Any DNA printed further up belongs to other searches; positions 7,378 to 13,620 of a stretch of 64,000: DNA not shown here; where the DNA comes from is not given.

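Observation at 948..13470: Tandem paralogous ~1900-2000-aa anchored hydrolases with a shared scaffold and swapped catalytic cassettes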

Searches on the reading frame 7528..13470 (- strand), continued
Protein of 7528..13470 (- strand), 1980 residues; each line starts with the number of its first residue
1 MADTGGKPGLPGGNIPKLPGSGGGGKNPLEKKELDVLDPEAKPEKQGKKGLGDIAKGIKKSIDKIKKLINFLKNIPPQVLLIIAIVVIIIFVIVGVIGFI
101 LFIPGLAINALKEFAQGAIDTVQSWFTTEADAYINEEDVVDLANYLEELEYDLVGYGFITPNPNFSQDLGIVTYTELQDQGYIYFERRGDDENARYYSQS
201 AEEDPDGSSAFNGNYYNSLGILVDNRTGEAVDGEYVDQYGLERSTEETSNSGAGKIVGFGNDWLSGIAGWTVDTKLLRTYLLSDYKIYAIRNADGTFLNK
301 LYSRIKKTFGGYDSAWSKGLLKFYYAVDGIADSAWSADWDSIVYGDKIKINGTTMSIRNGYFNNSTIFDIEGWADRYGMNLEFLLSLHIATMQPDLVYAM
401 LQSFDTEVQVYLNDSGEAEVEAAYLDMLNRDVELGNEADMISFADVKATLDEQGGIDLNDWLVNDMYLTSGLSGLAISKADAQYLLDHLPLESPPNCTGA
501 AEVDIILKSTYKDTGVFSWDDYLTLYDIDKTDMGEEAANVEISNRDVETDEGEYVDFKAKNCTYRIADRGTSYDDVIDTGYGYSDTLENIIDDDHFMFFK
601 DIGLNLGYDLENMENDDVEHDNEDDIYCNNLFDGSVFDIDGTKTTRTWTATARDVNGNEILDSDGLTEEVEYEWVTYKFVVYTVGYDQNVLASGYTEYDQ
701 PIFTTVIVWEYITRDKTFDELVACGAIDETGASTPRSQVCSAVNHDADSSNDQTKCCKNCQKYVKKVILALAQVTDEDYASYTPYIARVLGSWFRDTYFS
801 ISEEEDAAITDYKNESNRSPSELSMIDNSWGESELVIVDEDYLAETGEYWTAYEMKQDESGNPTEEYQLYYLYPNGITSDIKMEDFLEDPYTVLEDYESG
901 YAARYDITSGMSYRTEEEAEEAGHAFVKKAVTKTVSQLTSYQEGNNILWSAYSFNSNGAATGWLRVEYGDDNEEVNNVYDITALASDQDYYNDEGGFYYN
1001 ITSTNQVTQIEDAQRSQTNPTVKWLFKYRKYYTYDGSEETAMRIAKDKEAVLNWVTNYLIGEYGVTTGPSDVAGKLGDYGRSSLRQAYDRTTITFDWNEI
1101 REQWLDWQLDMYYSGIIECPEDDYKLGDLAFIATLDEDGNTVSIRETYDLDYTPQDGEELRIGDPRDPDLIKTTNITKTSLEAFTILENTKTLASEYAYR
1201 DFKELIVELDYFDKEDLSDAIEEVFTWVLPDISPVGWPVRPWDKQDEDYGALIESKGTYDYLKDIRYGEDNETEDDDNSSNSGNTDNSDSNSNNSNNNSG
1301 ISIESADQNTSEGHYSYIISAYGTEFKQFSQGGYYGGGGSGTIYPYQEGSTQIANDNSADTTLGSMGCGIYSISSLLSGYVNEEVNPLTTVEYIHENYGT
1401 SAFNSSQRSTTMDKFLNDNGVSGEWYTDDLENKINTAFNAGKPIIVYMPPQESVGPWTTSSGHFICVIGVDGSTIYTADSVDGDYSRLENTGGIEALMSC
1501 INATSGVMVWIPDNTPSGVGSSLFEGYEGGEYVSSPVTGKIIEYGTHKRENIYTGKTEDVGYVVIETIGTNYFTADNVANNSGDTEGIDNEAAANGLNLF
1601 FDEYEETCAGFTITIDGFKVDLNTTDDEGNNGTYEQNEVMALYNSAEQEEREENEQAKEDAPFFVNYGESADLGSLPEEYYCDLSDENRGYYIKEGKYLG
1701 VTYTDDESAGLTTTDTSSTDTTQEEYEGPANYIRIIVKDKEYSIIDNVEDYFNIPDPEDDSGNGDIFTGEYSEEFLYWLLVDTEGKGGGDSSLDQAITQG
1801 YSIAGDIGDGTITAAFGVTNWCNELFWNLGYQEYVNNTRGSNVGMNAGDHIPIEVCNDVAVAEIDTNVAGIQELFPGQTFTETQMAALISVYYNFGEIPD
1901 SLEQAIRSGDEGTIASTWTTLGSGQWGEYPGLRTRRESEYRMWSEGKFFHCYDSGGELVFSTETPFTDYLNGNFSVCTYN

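Call 22: find_encoding_contigs(protein=P0018, flank=10000, max_places=2)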
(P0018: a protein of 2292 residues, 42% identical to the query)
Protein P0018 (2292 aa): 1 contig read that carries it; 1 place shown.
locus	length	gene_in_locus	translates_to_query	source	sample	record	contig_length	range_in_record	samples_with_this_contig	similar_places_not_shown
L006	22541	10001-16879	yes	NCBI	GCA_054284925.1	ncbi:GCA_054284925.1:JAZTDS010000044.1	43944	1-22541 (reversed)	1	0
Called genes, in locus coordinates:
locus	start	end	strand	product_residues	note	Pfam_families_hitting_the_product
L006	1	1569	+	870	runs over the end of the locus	-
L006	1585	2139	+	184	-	-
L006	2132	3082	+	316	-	-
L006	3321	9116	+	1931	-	PF18013:Phage_lysozyme2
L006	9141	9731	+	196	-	-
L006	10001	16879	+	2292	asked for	PF00959:Phage_lysozyme (faint)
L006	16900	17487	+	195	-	-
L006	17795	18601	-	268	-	PF01145:Band_7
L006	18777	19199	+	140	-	PF00293:NUDIX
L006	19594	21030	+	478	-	PF05193:Peptidase_M16_C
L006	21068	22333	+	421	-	PF00675:Peptidase_M16, PF05193:Peptidase_M16_C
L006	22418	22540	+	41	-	?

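Call 23: find_related_loci(query=A1, collection=genome_contigs, flank=10000)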
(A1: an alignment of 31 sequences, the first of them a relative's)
Query A1 (1980 aa) in genome_contigs; peptide patterns used: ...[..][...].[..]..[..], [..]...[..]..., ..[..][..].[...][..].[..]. (x = any residue, [..] = any of these).
144 stretches matched a pattern; 75 encode a relative of the query (tblastn E <= 1e-3); 70 distinct loci.
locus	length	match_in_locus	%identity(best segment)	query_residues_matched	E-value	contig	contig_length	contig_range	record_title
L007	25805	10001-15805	62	1-1979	0e+0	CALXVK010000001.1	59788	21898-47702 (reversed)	MAG: uncultured Clostridia bacterium isolate BRZ_MR__bin87 genome assembly, contig: BRZ_MR__NODE_584_length_59788_cov_5.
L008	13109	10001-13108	60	1-1049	0e+0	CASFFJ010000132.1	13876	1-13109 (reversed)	uncultured Christensenella sp. isolate Batch5_idba_bin.461 genome assembly, contig: Batch5_idba_bin.461.fa_k87_7478276,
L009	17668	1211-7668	73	20-1979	0e+0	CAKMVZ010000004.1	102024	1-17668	MAG: uncultured Clostridia bacterium isolate min17_bin87 genome assembly, contig: contig_1620, whole genome shotgun sequ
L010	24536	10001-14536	42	25-1812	0e+0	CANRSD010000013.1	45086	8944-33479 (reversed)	MAG TPA_asm: uncultured Clostridia bacterium isolate SRR15730551_bin.77_metawrap_v1.3_MAG genome assembly, contig: NODE.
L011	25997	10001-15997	38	32-1756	0e+0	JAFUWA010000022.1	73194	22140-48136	MAG: Clostridia bacterium isolate RGIG4877 Roe_deer_Rumen-1__c14120, whole genome shotgun sequence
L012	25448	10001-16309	36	25-1978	0e+0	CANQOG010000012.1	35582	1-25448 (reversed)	MAG: uncultured Clostridia bacterium isolate Lapin-033__bin15 genome assembly, contig: Lapin-033__NODE_899_length_35582_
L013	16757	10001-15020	45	26-1766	9e-145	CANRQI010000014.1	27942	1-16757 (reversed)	MAG: uncultured Clostridia bacterium isolate Lapin-017__bin18 genome assembly, contig: Lapin-017__NODE_808_length_27942_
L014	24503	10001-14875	34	35-1769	6e-129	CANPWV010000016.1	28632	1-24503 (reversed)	MAG: uncultured Clostridia bacterium isolate Lapin-004__bin20 genome assembly, contig: Lapin-004__NODE_1928_length_28632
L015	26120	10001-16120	36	35-1978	4e-145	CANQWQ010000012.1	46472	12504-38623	MAG: uncultured Clostridia bacterium isolate Lapin-011__bin12 genome assembly, contig: Lapin-011__NODE_647_length_46472_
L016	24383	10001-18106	43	27-1764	7e-123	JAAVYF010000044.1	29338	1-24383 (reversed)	MAG: Clostridia bacterium isolate ABMPRH_53_1 k141_1215183, whole genome shotgun sequence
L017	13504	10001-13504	40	27-1030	4e-83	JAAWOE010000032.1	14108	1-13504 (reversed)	MAG: Clostridia bacterium isolate ABMPRH_60_1 SL341408_scaffold_5948, whole genome shotgun sequence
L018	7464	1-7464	37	27-1764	9e-81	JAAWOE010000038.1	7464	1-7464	MAG: Clostridia bacterium isolate ABMPRH_60_1 SL341408_scaffold_11291, whole genome shotgun sequence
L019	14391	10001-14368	33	99-1835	1e-61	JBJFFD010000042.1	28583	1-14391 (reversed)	MAG: Candidatus Scatovivens sp. isolate LOHA11_bin.010 NODE_598_length_28583_cov_8.172813, whole genome shotgun sequence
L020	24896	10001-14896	32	44-1546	5e-55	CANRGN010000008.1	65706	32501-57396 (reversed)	MAG: uncultured Clostridia bacterium isolate Lapin-022__bin27 genome assembly, contig: Lapin-022__NODE_404_length_65706_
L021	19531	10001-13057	31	348-1756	3e-51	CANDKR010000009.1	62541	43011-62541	MAG TPA_asm: uncultured Clostridia bacterium isolate ERR6760080_bin.76_metawrap_v1.3_MAG genome assembly, contig: ERZ128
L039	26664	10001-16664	30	99-1782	2e-25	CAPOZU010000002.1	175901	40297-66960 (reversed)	MAG TPA_asm: uncultured Clostridia bacterium isolate MGBC103331 genome assembly, contig: MGBC103331.2, whole genome shot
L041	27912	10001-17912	30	99-1782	2e-23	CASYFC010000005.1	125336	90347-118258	MAG: uncultured Clostridia bacterium isolate extra-ERR2136572.1_1677762953 genome assembly, contig: NODE_21_length_12533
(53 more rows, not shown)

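Call 30: search_solved_structures(query=window:7528-13470:-, max_evalue=1)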
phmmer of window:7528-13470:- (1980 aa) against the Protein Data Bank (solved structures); distinct sequences matched with E-value up to 1: 10.
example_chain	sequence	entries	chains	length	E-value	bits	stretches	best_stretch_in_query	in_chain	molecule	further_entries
1q10_A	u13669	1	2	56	0.27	11.7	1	1400-1431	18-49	Immunoglobulin G binding protein G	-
6fvt_N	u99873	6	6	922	0.27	11.7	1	1860-1911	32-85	26S proteasome regulatory subunit RPN2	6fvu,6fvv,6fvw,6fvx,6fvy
36ax_Z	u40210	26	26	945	0.28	11.7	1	1860-1911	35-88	26S proteasome regulatory subunit RPN2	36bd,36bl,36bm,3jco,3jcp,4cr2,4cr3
4ady_A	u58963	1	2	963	0.29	11.6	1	1860-1911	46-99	26S PROTEASOME REGULATORY SUBUNIT RPN2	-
5iwl_C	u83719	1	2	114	0.49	10.9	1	1013-1080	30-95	Leukocyte surface antigen CD47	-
7xjf_C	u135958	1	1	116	0.5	10.9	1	1013-1080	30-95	Leukocyte surface antigen CD47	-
2jjs_C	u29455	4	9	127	0.54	10.7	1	1013-1081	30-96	LEUKOCYTE SURFACE ANTIGEN CD47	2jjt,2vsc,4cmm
4kjy_A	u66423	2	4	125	0.58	10.6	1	1013-1080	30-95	Leukocyte surface antigen CD47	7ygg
5tz2_C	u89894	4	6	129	0.59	10.6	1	1013-1080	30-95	Leukocyte surface antigen CD47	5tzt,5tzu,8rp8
8zca_E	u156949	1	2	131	0.62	10.5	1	1013-1080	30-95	Leukocyte surface antigen CD47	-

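Call 77: search_solved_structures(query=A6, max_evalue=1)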
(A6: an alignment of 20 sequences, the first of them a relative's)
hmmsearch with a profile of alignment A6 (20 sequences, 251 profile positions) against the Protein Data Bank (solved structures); distinct sequences matched with E-value up to 1: 1.
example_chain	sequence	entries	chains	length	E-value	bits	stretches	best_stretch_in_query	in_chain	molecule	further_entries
3w94_A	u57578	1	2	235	0.67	12.7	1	130-206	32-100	Enteropeptidase-1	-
